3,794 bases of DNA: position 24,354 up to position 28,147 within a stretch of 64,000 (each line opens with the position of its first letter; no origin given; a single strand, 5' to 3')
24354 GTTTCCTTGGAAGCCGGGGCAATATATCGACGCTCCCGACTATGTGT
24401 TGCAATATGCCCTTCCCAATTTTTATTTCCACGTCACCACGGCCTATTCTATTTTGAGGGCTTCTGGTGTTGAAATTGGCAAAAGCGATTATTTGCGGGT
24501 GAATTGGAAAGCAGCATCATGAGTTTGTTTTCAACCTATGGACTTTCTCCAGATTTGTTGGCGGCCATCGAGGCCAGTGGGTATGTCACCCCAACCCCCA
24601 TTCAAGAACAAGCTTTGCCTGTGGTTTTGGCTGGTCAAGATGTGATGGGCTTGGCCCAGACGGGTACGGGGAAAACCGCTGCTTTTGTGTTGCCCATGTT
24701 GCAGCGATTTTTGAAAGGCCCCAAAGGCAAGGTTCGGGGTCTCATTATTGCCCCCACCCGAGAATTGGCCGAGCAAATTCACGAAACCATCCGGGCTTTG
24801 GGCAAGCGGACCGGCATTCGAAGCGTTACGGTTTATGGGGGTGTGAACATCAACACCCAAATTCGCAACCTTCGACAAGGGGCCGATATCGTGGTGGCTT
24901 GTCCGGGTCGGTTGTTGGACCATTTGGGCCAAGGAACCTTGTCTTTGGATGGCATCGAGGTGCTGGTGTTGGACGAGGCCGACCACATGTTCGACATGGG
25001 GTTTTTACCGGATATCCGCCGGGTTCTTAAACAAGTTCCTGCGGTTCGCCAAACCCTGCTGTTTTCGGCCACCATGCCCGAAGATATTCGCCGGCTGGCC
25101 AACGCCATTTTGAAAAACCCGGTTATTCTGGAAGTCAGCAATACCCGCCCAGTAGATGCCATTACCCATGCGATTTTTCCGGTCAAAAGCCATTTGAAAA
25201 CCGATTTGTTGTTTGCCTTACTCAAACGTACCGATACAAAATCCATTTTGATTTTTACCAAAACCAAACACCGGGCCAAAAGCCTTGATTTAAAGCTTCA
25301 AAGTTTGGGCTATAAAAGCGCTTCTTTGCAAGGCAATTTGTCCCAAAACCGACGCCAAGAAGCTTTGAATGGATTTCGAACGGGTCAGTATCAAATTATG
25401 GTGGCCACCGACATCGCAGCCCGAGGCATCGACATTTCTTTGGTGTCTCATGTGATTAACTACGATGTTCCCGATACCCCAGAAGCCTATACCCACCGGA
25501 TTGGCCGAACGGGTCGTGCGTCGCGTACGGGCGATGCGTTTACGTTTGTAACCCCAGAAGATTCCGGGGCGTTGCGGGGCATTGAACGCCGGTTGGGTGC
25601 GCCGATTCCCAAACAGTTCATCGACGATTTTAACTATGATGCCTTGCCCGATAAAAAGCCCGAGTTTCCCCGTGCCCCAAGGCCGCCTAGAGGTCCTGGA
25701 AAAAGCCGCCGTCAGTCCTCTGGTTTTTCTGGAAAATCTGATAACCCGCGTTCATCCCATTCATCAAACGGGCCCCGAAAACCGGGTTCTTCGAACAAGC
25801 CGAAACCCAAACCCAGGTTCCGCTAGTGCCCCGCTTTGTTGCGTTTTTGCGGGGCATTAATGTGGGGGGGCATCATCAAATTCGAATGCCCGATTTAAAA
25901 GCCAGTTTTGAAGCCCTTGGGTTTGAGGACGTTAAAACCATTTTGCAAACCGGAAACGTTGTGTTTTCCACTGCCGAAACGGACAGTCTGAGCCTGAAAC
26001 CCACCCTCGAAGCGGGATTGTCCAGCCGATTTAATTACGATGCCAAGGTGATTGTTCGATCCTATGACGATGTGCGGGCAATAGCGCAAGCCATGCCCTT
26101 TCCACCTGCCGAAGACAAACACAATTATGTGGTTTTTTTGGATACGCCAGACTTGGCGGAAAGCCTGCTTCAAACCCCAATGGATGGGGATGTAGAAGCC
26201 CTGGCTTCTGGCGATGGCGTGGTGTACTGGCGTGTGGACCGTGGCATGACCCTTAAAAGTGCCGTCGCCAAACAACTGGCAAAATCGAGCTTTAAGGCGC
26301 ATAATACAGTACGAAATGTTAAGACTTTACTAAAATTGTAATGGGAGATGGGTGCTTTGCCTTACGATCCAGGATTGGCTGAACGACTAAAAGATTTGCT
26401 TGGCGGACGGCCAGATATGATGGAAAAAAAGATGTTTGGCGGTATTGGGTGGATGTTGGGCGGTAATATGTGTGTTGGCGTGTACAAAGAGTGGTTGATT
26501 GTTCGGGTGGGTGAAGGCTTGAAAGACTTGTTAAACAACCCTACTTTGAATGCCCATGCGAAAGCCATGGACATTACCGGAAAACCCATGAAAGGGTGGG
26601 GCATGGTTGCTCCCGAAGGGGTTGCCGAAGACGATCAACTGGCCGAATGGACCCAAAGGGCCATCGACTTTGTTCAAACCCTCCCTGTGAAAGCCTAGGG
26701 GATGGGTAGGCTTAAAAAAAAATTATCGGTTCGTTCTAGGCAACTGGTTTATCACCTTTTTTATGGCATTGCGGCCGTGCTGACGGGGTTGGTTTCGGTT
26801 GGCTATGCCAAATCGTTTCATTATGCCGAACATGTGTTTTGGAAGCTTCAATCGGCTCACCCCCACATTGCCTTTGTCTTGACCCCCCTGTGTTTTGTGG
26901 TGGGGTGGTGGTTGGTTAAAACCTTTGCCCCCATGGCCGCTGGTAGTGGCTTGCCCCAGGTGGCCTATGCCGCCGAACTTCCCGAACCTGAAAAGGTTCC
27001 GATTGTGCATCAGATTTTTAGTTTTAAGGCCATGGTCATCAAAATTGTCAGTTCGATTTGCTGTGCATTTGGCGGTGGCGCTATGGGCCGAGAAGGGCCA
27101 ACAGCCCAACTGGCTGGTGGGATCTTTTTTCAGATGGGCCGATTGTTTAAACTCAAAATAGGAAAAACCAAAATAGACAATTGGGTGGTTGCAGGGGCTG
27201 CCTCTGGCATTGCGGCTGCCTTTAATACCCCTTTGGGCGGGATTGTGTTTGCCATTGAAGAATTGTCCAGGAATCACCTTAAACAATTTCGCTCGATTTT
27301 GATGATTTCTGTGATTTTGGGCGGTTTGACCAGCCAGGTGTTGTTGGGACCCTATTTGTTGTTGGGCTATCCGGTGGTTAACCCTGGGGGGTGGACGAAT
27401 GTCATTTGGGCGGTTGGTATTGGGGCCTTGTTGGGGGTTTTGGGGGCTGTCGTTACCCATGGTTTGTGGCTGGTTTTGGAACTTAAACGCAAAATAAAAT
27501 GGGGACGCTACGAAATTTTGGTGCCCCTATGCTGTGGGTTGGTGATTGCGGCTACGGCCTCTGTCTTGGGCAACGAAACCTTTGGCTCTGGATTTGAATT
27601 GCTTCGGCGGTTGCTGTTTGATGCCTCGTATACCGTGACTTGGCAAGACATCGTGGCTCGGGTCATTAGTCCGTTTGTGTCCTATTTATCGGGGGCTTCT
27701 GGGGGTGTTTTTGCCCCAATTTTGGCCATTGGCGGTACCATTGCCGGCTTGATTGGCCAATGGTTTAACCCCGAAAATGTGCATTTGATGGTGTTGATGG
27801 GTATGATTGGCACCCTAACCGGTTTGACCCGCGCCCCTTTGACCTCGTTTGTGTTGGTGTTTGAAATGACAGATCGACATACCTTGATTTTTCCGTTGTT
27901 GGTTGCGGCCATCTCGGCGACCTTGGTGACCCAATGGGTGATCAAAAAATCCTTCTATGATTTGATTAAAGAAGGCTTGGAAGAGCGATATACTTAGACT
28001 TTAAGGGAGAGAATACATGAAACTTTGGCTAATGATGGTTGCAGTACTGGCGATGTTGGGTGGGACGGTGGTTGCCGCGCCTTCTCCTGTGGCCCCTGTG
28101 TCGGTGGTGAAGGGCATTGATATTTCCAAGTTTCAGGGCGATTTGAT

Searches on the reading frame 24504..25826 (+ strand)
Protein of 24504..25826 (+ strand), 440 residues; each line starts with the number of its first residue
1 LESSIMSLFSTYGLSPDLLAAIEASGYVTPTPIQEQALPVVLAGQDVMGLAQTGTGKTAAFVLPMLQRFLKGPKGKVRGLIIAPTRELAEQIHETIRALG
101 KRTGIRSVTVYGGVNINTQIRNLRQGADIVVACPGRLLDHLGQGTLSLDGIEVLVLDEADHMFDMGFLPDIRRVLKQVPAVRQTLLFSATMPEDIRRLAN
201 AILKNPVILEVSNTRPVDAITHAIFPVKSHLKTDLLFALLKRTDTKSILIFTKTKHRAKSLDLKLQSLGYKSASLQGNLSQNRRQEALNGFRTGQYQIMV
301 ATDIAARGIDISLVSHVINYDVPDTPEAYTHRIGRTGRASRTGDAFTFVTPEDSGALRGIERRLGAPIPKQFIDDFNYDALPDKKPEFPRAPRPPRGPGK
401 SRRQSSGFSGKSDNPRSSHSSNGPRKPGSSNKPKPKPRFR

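Call 20: search_protein_families(library=ncbifam, proteins=[window:24504-25826:+], max_evalue=0.00001)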
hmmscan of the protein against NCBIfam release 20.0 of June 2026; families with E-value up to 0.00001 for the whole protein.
window:24504-25826:+ (440 aa): 30 families (the best 25 are shown)
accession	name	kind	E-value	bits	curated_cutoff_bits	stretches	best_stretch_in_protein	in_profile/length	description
NF053631.1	RNA_helic_CshA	equivalog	1.7e-128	429.2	646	1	9-364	1-356/434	degradosome RNA helicase CshA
NF007882.0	PRK10590.1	equivalog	1.5e-126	423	743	1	9-426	3-423/456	ATP-dependent RNA helicase RhlE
NF053710.1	RNA_heli_RhlE2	exception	3.3e-121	405.7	925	1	9-419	3-423/635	RNA helicase RhlE2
NF008744.0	PRK11776.1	equivalog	1.3e-113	380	524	1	6-375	3-372/460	ATP-dependent RNA helicase DbpA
NF053711.1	RNA_heli_RhlE1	exception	2e-110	369.5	750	1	9-379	3-378/434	RNA helicase RhlE1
NF008394.0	PRK11192.1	equivalog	1.2e-105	354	507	1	7-378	3-380/441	ATP-dependent RNA helicase SrmB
NF053636.1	DDHlcsCsdAPsy1082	equivalog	1.2e-102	344.1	890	1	9-418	5-413/512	DEAD/DEAH box helicase CsdA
NF008642.0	PRK11634.1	equivalog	4.7e-101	339.1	989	1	7-370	6-370/628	DEAD/DEAH family ATP-dependent RNA helicase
NF002340.1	PRK01297.1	equivalog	3.3e-98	328.9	564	1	9-366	3-370/372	ATP-dependent RNA helicase RhlB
NF003419.0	PRK04837.1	equivalog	1.3e-93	314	588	1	9-405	11-413/424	ATP-dependent RNA helicase RhlB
NF003390.0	PRK04537.1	equivalog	2.4e-88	297.7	732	1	9-371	11-383/572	ATP-dependent RNA helicase RhlB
TIGR01389.1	recQ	equivalog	7.4e-24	84.1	640.2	1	25-354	9-333/591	DNA helicase RecQ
NF010337.0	PRK13766.1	equivalog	7.1e-22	77.3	610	2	230-347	351-475/781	Hef nuclease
TIGR00614.1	recQ_fam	subfamily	1.5e-18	66.9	219.8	1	31-358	13-339/470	RecQ family ATP-dependent DNA helicase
NF008279.0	PRK11057.1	equivalog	1.9e-18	66.2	1015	1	23-359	19-350/608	ATP-dependent DNA helicase RecQ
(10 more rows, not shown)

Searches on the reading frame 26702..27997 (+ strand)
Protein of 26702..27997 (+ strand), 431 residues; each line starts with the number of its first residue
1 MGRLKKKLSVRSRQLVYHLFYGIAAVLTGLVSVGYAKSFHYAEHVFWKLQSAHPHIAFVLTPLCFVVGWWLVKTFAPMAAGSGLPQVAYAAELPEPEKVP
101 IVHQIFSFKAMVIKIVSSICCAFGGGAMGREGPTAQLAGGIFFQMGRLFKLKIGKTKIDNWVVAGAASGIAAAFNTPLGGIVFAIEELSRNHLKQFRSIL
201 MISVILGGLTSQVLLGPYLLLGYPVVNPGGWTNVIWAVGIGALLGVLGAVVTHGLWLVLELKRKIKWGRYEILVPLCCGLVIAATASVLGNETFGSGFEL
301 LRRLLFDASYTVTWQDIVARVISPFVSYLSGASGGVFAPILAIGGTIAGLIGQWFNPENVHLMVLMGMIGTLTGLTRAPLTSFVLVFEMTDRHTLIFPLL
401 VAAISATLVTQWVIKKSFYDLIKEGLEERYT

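Call 20: search_protein_families(library=ncbifam, proteins=[window:26702-27997:+], max_evalue=0.00001)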
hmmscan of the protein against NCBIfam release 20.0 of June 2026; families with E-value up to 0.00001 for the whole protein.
window:26702-27997:+ (431 aa): 3 families
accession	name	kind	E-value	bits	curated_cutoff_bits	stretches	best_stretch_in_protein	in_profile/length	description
NF003640.0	PRK05277.1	equivalog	1e-59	202.5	350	1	13-423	28-447/471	H(+)/Cl(-) exchange transporter ClcA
NF002505.0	PRK01862.1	equivalog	6.1e-33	114.3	482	1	108-424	115-433/577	ClcB-like voltage-gated chloride channel protein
NF002437.0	PRK01610.1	equivalog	3.1e-23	82.5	425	1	106-420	106-422/429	voltage-gated ClC-type chloride channel ClcB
